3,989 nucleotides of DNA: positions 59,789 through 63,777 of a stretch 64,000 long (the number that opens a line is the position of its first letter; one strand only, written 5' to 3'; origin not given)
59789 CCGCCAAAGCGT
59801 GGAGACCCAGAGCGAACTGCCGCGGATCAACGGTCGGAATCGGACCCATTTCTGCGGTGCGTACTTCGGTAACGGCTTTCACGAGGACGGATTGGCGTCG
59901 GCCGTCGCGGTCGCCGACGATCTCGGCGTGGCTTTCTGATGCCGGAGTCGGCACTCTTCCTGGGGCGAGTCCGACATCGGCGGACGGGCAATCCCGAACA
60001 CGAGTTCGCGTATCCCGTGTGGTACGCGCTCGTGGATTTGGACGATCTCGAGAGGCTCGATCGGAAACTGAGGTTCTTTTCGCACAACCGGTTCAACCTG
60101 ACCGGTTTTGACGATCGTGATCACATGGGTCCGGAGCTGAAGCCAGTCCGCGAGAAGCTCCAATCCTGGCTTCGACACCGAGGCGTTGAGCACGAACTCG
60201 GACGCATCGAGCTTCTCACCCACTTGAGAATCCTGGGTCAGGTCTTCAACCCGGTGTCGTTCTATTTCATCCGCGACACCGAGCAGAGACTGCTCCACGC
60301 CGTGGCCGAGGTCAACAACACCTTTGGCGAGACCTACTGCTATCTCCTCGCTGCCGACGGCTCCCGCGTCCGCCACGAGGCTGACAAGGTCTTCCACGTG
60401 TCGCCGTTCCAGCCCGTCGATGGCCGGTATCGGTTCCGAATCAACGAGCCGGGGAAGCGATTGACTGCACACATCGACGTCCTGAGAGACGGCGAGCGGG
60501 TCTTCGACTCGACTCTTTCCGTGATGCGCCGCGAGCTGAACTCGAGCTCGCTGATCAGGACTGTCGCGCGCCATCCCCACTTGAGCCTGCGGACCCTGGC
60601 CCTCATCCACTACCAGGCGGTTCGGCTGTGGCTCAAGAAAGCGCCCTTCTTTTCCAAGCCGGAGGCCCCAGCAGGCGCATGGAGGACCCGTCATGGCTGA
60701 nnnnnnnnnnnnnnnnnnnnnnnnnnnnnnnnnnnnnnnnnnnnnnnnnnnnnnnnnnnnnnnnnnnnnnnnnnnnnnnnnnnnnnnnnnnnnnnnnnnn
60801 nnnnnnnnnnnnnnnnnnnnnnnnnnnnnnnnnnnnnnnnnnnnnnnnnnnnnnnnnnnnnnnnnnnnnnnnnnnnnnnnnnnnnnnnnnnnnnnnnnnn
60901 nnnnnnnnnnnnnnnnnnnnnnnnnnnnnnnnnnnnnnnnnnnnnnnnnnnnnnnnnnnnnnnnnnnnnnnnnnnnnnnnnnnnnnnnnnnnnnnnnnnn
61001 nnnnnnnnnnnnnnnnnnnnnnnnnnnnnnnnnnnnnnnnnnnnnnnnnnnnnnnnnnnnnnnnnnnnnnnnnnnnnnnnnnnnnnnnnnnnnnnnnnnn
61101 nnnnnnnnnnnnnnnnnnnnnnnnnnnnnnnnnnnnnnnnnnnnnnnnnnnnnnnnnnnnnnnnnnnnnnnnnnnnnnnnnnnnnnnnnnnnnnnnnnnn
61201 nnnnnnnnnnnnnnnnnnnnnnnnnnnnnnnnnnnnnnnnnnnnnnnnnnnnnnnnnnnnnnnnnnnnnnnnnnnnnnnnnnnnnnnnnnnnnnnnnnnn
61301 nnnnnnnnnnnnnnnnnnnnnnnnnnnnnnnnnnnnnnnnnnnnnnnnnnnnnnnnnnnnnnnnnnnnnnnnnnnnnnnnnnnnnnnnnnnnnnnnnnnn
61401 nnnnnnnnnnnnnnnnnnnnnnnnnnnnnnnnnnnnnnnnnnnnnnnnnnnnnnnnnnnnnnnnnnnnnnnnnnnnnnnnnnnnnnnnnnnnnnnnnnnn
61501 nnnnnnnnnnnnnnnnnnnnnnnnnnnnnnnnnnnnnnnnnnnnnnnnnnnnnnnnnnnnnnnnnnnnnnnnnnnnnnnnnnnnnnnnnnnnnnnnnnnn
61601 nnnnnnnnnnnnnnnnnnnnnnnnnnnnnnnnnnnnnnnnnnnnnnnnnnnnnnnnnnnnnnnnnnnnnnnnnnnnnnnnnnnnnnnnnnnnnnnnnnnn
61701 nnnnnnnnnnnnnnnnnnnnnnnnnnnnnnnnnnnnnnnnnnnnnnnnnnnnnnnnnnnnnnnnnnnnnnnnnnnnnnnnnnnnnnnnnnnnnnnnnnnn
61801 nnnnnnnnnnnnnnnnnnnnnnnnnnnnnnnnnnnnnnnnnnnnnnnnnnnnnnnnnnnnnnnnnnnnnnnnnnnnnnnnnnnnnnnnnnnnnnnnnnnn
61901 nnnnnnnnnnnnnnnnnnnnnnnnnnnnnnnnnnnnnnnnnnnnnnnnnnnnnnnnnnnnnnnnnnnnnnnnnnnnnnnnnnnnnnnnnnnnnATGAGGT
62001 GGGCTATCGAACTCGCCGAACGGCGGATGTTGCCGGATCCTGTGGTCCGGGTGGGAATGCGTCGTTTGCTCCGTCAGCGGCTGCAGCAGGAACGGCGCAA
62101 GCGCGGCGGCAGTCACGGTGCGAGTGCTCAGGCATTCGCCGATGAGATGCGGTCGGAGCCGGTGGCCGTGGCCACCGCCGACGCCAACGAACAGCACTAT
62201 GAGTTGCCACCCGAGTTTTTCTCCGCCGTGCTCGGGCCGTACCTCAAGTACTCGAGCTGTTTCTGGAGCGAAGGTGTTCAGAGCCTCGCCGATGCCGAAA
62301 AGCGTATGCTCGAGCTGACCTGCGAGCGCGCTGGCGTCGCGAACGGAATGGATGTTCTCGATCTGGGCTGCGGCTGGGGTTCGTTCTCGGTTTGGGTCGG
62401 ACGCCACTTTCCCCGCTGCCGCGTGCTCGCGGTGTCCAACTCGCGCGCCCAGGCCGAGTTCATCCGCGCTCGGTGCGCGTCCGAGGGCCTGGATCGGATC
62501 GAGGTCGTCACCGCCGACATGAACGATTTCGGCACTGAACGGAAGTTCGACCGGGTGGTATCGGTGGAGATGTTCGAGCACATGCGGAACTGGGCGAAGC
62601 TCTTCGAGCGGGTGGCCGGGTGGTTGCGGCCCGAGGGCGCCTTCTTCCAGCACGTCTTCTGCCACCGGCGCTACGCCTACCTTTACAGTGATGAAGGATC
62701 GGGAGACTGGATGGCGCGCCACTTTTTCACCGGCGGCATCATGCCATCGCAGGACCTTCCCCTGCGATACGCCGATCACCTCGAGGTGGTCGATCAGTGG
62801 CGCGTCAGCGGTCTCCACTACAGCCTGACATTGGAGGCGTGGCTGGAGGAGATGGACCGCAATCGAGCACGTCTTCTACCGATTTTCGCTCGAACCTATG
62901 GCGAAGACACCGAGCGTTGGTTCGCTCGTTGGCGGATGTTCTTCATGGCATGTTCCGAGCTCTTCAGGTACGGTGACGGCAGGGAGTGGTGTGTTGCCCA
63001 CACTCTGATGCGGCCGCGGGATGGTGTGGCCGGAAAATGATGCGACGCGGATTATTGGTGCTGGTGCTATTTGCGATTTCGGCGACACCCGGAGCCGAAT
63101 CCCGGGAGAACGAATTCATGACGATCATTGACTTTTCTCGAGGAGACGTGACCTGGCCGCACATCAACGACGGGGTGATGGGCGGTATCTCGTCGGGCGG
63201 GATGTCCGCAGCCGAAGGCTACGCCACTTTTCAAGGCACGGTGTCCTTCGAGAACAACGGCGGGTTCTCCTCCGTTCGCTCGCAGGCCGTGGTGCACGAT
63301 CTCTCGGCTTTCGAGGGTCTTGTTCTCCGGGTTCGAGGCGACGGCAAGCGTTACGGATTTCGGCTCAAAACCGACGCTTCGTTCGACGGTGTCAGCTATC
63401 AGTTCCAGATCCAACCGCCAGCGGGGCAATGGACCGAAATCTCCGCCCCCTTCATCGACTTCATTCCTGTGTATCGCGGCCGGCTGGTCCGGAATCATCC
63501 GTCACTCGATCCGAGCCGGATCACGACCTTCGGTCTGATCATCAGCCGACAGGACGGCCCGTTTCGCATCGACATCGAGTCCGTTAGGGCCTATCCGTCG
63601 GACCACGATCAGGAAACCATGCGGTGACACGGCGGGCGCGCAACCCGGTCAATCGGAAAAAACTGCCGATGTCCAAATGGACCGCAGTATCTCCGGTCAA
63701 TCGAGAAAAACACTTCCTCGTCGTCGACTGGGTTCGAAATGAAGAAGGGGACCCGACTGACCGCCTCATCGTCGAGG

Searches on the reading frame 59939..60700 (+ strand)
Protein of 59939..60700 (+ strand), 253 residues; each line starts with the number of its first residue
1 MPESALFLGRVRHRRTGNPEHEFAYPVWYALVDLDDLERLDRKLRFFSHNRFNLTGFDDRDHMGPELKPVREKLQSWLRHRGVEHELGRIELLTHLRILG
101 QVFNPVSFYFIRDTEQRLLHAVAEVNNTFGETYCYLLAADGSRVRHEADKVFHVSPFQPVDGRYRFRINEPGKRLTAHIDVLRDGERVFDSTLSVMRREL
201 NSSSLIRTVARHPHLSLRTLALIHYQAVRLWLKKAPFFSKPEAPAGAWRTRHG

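Call 79: search_protein_families(library=pfam, proteins=[window:59939-60700:+], max_evalue=0.00001)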
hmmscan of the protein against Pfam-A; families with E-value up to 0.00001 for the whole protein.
window:59939-60700:+ (253 aa): 1 family
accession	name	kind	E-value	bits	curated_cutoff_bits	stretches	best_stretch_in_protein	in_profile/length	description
PF07103.16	DUF1365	-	3.5e-81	272.7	25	1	6-242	1-234/235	Protein of unknown function (DUF1365)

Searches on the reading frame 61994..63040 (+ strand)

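Call 79: search_protein_families(library=pfam, proteins=[window:61994-63040:+], max_evalue=0.00001)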
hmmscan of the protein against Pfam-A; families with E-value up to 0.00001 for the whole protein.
window:61994-63040:+ (348 aa): 9 families
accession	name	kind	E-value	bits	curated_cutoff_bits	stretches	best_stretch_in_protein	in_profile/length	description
PF02353.26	CMAS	-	8.9e-42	143.7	27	1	63-327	8-266/273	Mycolic acid cyclopropane synthetase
PF13649.12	Methyltransf_25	-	8.7e-18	65.2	27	1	121-215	1-97/97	Methyltransferase domain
PF08241.18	Methyltransf_11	-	1.1e-14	55.3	21.2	1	122-218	1-94/95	Methyltransferase domain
PF08242.18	Methyltransf_12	-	4.3e-13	50.3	30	1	122-216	1-97/98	Methyltransferase domain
PF13489.12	Methyltransf_23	-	7.7e-12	45.7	27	1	116-225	21-122/164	Methyltransferase domain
PF13847.12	Methyltransf_31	-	5.9e-11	42.7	27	1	117-218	3-108/145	Methyltransferase domain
PF05175.20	MTS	-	5.9e-09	36.2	23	1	118-215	32-134/170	Methyltransferase small domain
PF05958.17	tRNA_U5-meth_tr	-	3.4e-06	26.8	23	1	95-191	180-277/357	tRNA (Uracil-5-)-methyltransferase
PF01728.25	FtsJ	-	7.9e-06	26.3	24.1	0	112-225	15-143/181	FtsJ-like methyltransferase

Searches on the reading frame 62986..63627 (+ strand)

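Call 79: search_protein_families(library=pfam, proteins=[window:62986-63627:+], max_evalue=0.00001)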
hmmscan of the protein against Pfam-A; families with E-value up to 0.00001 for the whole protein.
window:62986-63627:+ (213 aa): 1 family
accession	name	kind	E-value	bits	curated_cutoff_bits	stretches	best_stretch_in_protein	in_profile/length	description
PF08547.18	CIA30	-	9.6e-43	146.4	24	1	56-197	11-157/157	Complex I intermediate-associated protein 30 (CIA30)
